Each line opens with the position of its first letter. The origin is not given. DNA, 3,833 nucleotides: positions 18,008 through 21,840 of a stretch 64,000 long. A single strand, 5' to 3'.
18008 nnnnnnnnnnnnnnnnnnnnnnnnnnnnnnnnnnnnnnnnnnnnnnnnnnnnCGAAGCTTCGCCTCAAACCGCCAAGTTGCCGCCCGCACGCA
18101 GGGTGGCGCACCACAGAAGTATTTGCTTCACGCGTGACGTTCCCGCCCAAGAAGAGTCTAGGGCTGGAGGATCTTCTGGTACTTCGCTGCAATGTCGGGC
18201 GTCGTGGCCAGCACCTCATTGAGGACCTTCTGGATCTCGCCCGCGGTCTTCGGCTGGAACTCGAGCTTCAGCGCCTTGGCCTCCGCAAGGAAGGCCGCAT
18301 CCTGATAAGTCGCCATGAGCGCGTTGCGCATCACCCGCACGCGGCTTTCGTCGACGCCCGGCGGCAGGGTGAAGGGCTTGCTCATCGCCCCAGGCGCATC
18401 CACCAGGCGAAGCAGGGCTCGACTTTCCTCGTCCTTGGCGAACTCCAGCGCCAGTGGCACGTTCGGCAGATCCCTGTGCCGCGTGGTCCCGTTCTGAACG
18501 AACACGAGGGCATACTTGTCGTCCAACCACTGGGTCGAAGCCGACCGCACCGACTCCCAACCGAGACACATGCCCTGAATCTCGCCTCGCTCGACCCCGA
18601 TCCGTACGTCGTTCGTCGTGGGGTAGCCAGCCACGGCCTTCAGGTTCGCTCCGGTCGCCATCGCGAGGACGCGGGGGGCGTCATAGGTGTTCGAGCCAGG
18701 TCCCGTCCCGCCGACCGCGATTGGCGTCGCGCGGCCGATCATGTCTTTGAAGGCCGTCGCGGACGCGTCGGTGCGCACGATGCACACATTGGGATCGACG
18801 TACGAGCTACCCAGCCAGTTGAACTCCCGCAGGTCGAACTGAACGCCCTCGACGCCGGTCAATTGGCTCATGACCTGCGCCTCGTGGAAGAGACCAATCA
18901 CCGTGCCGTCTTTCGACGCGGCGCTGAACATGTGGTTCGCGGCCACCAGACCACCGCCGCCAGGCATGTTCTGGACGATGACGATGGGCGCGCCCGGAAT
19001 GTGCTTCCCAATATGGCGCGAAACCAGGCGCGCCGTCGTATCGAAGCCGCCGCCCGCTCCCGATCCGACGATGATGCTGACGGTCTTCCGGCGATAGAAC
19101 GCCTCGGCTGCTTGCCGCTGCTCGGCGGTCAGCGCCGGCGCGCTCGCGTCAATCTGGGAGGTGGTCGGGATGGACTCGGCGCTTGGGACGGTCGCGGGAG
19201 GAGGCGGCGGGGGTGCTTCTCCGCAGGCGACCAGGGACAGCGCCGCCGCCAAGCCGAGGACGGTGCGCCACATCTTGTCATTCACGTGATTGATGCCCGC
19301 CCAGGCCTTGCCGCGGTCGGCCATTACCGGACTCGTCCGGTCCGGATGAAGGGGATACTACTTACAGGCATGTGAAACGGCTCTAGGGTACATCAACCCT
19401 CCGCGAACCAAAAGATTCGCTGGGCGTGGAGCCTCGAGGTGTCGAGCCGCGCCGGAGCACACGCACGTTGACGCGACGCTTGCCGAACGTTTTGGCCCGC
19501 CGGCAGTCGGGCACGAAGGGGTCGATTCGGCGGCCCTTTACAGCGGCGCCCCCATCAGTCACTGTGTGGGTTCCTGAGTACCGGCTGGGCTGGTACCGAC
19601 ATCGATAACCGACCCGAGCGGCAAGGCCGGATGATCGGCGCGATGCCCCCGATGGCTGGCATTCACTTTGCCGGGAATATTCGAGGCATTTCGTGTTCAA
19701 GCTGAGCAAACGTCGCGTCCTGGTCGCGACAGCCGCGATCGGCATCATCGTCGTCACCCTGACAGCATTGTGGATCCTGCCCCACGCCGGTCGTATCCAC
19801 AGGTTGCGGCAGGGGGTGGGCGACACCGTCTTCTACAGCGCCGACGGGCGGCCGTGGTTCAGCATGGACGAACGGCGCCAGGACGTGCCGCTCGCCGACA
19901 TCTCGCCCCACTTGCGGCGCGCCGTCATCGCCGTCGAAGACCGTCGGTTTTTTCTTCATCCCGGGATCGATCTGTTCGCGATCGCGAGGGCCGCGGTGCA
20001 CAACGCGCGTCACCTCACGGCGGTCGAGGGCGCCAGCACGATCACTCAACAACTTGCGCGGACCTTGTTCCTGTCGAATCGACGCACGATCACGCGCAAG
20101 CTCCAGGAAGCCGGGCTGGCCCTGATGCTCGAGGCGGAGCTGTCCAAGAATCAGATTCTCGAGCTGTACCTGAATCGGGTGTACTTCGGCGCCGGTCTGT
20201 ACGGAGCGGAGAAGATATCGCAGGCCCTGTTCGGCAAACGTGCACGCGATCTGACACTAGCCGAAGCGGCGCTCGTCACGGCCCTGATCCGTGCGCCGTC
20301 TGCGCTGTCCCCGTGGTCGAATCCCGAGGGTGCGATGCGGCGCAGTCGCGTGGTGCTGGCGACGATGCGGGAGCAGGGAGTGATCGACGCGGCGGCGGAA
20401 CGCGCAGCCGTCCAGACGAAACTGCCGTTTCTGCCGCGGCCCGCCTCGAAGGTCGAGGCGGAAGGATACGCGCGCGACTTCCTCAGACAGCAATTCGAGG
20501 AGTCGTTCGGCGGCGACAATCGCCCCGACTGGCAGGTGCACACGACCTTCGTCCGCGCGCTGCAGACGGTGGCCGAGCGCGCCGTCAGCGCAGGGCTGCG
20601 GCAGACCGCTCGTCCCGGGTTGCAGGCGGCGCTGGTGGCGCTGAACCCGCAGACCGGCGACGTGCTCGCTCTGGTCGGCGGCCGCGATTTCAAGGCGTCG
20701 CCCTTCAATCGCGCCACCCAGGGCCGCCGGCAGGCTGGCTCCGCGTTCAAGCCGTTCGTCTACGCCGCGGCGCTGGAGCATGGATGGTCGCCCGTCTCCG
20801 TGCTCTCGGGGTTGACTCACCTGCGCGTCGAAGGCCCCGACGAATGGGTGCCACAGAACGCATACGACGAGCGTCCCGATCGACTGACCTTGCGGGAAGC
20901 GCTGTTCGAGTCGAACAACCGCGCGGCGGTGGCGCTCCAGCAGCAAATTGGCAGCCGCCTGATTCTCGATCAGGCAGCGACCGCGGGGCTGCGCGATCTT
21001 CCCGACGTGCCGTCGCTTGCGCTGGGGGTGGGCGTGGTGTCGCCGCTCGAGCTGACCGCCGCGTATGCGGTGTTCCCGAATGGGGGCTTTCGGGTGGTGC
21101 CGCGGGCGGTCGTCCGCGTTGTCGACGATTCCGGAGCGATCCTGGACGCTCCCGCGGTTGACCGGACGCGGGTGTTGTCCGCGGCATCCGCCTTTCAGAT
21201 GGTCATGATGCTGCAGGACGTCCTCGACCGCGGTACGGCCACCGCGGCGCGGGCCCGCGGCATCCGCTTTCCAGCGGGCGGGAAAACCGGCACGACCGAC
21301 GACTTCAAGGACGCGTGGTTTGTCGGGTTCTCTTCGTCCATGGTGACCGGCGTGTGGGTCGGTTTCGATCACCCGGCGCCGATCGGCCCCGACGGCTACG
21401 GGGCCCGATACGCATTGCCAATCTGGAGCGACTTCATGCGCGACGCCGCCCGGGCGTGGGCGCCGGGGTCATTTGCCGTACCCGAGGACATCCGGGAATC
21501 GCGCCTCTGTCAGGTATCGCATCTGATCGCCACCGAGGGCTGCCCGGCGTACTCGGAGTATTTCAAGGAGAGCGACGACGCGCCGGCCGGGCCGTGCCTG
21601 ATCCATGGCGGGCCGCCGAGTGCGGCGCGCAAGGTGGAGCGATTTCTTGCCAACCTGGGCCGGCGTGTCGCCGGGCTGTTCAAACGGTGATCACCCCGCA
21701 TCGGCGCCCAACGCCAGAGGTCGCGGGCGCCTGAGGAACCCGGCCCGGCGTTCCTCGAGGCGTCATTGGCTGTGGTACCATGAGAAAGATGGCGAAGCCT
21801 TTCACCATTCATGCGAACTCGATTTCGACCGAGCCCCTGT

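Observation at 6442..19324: Composite catabolic cluster: XDH-family molybdenum hydroxylase (S, L ... M, G) + amidase + amidohydrolase_2 + UbiD decarboxylase embedded in a TctC / TctAB uptake operon + cytochrome c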

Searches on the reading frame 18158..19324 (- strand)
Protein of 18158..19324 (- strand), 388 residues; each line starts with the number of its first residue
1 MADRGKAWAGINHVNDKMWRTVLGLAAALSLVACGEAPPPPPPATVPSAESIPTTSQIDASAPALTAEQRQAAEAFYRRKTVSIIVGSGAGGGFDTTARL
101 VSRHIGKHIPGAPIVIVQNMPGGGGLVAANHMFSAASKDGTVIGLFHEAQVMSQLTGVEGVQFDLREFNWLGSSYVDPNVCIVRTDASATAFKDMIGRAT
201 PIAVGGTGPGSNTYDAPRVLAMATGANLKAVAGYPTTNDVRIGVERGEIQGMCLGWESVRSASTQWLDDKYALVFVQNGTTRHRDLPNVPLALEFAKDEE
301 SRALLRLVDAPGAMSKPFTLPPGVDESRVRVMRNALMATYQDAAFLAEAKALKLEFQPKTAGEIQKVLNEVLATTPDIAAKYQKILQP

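Call 5: search_protein_families(library=pfam, proteins=[window:18158-19324:-], max_evalue=0.01)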
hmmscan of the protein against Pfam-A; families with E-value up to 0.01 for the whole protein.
window:18158-19324:- (388 aa): 1 family
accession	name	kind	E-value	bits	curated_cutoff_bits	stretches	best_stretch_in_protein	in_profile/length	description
PF03401.19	TctC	-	0.0013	18.8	27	1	113-227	15-132/274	Tripartite tricarboxylate transporter family receptor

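Call 42: search_protein_families(library=ncbifam, proteins=[window:18158-19324:-], max_evalue=0.00001)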
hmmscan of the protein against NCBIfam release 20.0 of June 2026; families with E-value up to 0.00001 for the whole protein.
window:18158-19324:- (388 aa): 0 families

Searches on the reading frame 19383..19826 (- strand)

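Call 74: search_protein_families(library=pfam, proteins=[window:19383-19826:-], max_evalue=0.001)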
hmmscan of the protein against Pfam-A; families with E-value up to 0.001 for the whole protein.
window:19383-19826:- (147 aa): 1 family
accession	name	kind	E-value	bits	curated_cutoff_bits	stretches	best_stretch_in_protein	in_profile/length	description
PF06725.17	3D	-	8.5e-05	23.1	23.8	1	82-124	26-71/72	3D domain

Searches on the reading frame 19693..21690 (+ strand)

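Call 5: search_protein_families(library=pfam, proteins=[window:19693-21690:+], max_evalue=0.01)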
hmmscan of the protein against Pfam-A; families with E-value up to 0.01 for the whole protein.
window:19693-21690:+ (665 aa): 2 families
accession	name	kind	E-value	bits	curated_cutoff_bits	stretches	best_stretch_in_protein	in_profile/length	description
PF00912.28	Transgly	-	3.4e-60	202.9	27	1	59-225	11-177/178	Transglycosylase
PF00905.27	Transpeptidase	-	3.5e-28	99.1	22.1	1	313-549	2-267/299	Penicillin binding protein transpeptidase domain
